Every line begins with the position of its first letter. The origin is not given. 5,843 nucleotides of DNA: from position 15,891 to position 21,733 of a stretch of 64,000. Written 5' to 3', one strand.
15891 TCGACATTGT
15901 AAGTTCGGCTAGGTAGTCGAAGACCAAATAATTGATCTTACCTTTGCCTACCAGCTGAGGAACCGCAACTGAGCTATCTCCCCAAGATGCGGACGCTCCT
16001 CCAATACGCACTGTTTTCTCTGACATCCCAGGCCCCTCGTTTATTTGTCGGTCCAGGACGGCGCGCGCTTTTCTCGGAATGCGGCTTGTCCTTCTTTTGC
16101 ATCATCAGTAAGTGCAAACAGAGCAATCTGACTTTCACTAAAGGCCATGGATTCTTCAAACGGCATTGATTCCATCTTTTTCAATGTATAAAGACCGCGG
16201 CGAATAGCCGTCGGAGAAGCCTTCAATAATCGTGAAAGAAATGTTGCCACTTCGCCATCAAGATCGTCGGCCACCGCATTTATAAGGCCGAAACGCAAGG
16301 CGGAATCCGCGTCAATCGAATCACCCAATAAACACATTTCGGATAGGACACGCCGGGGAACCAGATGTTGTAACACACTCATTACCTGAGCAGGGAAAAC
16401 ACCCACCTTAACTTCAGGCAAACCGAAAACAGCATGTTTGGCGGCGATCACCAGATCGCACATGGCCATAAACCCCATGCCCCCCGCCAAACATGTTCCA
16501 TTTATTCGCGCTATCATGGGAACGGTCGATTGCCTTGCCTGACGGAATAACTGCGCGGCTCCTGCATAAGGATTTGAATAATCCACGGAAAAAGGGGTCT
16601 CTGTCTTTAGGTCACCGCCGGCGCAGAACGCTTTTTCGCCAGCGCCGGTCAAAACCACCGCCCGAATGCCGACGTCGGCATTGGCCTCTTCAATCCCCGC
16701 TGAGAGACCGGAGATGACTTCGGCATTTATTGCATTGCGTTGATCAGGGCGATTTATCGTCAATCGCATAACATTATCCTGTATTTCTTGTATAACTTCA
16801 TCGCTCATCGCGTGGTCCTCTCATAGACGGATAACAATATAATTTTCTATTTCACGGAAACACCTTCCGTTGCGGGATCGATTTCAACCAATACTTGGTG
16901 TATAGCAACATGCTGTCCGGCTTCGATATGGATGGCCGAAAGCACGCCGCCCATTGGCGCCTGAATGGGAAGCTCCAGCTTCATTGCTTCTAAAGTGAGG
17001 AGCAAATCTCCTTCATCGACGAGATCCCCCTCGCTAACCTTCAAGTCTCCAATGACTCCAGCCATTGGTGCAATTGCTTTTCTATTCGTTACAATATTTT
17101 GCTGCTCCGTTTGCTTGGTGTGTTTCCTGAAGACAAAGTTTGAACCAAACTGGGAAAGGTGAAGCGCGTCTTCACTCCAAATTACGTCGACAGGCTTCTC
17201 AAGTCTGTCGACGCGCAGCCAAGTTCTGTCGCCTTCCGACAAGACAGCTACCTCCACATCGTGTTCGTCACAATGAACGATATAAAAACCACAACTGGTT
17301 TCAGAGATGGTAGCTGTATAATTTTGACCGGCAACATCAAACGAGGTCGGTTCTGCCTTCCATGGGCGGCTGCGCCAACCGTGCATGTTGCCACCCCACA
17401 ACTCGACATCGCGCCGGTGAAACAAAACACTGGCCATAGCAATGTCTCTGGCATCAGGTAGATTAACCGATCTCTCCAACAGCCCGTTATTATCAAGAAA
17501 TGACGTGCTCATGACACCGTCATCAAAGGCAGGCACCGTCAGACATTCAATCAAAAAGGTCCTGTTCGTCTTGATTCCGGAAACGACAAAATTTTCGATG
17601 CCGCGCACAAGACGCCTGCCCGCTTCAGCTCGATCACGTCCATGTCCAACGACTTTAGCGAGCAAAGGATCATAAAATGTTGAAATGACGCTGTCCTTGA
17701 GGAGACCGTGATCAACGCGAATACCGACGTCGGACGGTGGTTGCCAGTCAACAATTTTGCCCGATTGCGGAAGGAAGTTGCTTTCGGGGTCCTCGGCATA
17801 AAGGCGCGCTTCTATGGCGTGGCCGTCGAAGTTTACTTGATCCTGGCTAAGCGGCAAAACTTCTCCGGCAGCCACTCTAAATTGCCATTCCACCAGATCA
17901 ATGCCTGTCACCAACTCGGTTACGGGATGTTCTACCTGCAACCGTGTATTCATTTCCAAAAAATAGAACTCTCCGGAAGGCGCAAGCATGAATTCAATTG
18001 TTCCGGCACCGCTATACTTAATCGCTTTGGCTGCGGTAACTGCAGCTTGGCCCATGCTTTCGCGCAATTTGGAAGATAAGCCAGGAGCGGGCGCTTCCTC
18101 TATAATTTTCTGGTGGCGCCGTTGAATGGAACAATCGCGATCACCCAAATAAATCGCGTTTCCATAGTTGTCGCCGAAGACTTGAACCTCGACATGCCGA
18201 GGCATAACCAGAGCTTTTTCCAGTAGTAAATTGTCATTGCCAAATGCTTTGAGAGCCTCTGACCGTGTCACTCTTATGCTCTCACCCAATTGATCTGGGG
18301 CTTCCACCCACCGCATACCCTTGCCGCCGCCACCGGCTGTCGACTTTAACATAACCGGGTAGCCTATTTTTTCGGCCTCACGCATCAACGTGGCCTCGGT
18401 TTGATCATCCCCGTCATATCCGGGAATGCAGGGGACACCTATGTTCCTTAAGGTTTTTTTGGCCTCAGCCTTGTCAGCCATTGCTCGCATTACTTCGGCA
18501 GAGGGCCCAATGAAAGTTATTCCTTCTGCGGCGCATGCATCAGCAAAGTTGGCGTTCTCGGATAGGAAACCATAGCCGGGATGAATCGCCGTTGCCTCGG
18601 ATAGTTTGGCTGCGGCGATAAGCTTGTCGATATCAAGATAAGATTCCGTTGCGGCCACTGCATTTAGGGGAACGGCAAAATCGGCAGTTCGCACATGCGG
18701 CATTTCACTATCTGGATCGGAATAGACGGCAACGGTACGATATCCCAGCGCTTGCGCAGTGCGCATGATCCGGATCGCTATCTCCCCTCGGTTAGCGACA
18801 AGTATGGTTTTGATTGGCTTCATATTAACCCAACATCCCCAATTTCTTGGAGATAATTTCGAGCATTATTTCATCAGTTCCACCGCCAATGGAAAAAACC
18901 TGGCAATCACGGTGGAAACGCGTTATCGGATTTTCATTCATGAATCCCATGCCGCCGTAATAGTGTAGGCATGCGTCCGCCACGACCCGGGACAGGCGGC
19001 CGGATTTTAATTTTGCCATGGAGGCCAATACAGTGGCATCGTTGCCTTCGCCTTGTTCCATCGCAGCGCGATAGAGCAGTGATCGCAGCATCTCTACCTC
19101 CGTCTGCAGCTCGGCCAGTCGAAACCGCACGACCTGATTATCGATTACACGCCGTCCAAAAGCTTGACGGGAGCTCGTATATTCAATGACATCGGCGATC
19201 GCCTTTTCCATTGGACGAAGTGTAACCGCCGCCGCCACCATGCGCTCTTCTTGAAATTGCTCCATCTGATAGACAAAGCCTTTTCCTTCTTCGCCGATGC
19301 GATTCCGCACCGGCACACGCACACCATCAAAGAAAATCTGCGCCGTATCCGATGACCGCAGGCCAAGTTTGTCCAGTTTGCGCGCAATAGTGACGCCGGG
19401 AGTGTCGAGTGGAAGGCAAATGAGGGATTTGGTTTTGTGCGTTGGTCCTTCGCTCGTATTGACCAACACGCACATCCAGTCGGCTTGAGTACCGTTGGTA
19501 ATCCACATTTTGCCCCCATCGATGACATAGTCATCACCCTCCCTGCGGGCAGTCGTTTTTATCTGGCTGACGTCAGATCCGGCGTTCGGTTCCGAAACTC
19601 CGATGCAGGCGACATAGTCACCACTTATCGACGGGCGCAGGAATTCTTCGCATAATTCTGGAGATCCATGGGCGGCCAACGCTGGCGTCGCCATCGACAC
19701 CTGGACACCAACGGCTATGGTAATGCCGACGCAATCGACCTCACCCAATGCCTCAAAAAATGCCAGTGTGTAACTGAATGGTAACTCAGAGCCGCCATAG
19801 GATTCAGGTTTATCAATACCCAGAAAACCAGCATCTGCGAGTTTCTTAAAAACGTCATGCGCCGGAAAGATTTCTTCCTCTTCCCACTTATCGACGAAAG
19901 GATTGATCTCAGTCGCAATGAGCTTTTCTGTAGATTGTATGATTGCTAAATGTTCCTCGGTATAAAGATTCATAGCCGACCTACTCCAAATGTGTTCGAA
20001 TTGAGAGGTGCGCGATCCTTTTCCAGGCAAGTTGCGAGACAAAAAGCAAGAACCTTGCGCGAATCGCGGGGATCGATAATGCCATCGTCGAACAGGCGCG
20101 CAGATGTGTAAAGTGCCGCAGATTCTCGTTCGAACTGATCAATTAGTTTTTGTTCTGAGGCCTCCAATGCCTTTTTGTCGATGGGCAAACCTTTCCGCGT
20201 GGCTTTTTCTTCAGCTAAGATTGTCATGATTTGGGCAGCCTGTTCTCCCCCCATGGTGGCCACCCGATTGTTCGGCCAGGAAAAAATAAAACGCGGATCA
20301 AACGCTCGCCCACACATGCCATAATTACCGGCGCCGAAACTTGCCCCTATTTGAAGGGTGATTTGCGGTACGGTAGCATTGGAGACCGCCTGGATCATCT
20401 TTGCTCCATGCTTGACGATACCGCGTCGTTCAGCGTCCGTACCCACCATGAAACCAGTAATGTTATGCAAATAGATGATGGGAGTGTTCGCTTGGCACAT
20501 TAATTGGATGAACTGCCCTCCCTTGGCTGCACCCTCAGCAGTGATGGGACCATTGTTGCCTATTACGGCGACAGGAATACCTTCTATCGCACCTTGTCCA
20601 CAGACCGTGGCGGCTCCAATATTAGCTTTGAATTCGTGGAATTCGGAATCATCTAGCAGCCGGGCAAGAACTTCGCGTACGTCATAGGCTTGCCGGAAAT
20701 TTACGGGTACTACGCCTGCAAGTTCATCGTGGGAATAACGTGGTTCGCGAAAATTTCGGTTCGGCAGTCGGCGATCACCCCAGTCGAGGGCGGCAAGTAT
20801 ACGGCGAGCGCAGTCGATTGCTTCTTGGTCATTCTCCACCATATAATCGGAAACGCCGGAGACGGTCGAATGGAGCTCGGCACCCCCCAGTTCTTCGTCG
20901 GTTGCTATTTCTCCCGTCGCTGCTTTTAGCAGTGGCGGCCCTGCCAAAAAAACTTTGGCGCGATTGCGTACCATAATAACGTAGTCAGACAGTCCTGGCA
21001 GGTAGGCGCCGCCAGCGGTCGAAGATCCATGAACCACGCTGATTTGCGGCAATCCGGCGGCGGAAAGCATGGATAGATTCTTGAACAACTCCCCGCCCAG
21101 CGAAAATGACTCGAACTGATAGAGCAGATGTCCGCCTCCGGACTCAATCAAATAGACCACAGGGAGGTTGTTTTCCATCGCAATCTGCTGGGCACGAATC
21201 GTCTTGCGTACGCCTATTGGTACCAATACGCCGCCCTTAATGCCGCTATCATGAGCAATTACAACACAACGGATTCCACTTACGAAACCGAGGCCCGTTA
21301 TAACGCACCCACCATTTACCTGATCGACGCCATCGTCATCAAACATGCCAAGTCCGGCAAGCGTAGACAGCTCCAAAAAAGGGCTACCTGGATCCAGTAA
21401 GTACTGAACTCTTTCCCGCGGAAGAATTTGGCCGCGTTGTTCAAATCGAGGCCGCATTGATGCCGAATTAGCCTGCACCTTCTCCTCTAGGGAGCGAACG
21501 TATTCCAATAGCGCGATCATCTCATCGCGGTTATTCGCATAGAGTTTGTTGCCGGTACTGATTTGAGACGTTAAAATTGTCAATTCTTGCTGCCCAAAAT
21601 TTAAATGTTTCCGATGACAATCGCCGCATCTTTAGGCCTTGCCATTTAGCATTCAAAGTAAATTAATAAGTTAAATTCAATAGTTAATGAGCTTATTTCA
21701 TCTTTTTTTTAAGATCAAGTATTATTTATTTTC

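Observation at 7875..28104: ~20-kb integrase-less mosaic island bounded by 114-bp direct repeats containing the tRNA-Ser(CGA) 3' end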

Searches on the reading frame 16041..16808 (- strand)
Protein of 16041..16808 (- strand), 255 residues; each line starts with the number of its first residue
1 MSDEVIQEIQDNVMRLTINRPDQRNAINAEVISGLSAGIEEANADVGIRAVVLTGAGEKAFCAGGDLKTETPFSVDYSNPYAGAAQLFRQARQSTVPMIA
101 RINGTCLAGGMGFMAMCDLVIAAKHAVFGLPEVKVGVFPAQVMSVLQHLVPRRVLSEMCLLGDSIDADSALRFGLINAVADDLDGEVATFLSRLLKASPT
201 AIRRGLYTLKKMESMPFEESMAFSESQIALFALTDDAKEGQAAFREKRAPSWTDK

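Call 8: search_protein_families(library=pfam, proteins=[window:16041-16808:-])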
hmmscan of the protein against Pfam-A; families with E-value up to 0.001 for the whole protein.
window:16041-16808:- (255 aa): 2 families
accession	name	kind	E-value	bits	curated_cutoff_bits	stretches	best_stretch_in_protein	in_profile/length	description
PF00378.25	ECH_1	-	2.1e-51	175.1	27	1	8-255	1-251/251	Enoyl-CoA hydratase/isomerase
PF16113.10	ECH_2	-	6.4e-29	101.9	27.2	1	15-179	3-171/335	Enoyl-CoA hydratase/isomerase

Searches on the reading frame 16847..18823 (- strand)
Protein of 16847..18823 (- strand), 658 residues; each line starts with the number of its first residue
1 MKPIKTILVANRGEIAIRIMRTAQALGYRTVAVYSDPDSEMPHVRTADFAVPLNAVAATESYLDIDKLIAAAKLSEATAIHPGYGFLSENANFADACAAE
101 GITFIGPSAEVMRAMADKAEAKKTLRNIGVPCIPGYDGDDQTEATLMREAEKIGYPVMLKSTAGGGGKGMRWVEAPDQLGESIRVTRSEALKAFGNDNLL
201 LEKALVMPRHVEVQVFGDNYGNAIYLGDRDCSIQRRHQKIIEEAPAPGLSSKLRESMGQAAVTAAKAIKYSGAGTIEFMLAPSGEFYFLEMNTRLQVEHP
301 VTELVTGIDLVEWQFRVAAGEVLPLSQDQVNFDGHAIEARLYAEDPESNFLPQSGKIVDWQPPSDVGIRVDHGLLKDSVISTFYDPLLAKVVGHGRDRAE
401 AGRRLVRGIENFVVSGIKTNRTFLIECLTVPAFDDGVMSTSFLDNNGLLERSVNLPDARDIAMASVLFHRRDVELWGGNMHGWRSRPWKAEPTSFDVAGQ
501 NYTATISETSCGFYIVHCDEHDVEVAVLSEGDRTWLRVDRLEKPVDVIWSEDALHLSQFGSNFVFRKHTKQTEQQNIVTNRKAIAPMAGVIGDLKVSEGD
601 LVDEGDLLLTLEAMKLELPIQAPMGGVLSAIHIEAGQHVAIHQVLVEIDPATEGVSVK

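Call 8: search_protein_families(library=pfam, proteins=[window:16847-18823:-])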
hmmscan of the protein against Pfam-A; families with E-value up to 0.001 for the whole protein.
window:16847-18823:- (658 aa): 11 families
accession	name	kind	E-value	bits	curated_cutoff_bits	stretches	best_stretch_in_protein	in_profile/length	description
PF02786.22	CPSase_L_D2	-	5.1e-74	248.8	19.8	1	117-324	1-209/211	Carbamoyl-phosphate synthase L chain, ATP binding domain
PF00289.28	Biotin_carb_N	-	3.5e-44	150.2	25.5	1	4-112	2-110/110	Biotin carboxylase, N-terminal domain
PF02785.25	Biotin_carb_C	-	2.7e-32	111.5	32.4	1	338-444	1-107/108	Biotin carboxylase C-terminal domain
PF00364.28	Biotin_lipoyl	-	3.4e-14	52.8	22.1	1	585-648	5-73/73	Biotin-requiring enzyme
PF07478.18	Dala_Dala_lig_C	-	6.5e-10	39.3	24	1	142-293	24-174/204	D-ala D-ala ligase C-terminus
PF13533.13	Biotin_lipoyl_2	-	2.4e-09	37.2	29.8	0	586-612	6-32/32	Biotin-lipoyl like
PF13437.12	HlyD_3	-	2.8e-06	28.4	22.2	0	620-652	2-34/106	HlyD family secretion protein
PF16576.10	HlyD_D23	-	0.00017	21.4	30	0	572-613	100-141/214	Barrel-sandwich domain of CusB or HlyD membrane-fusion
PF02222.28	ATP-grasp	-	0.00024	21.3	27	1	142-294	18-162/179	ATP-grasp domain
PF02655.19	ATP-grasp_3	-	0.00027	21.5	23.2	1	116-296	2-158/160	ATP-grasp domain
PF21139.3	BT_MCC_alpha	-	0.00041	21.2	31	0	480-569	29-117/118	Methylcrotonyl-CoA carboxylase, alpha-subunit, BT domain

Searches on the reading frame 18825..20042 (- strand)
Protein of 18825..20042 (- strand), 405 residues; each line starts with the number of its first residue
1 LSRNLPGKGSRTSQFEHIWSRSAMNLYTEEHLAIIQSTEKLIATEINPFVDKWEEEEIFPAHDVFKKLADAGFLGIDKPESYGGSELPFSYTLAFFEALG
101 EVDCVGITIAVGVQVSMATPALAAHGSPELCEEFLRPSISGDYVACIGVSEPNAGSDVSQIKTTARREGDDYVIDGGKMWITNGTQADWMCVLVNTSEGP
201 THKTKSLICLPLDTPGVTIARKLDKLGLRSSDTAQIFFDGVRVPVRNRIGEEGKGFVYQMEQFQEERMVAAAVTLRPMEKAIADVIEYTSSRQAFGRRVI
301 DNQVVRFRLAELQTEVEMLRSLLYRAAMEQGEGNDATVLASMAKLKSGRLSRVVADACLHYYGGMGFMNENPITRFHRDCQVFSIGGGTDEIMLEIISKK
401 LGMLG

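Call 8: search_protein_families(library=pfam, proteins=[window:18825-20042:-])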
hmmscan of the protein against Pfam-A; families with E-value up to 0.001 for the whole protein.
window:18825-20042:- (405 aa): 4 families
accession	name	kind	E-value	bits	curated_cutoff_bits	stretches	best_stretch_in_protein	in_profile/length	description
PF00441.29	Acyl-CoA_dh_1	-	4.2e-43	147.5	22.4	1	253-401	1-149/150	Acyl-CoA dehydrogenase, C-terminal domain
PF02771.21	Acyl-CoA_dh_N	-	2.6e-25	89.4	22.9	1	28-142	1-113/113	Acyl-CoA dehydrogenase, N-terminal domain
PF02770.24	Acyl-CoA_dh_M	-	1.6e-24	86.3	33.3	1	146-241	1-97/97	Acyl-CoA dehydrogenase, middle domain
PF08028.16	Acyl-CoA_dh_2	-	2.1e-12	47.9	22.7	1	271-383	4-126/134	Acyl-CoA dehydrogenase, C-terminal domain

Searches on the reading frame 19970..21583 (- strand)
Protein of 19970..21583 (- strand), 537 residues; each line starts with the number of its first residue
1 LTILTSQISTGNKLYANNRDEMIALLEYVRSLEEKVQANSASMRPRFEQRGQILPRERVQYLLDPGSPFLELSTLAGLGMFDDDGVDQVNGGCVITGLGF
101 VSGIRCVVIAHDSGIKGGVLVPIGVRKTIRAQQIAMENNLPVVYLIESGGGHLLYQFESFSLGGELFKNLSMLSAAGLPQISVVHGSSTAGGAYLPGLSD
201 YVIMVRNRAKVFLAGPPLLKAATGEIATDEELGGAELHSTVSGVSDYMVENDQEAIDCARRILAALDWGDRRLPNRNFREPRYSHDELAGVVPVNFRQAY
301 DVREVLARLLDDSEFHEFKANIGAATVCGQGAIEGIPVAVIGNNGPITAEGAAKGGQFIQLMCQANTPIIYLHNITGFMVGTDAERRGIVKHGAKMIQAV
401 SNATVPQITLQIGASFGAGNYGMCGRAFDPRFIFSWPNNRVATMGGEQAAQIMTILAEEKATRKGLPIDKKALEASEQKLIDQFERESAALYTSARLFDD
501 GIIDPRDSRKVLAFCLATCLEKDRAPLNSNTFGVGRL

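Call 8: search_protein_families(library=pfam, proteins=[window:19970-21583:-])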
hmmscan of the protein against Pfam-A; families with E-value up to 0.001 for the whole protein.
window:19970-21583:- (537 aa): 2 families
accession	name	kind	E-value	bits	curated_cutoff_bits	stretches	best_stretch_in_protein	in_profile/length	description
PF01039.27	Carboxyl_trans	-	5.7e-127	424.8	22.3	1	49-524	4-483/493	Carboxyl transferase domain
PF03255.19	ACCA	-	5.2e-15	55.8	23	1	92-207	92-215/310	Acetyl co-enzyme A carboxylase carboxyltransferase-like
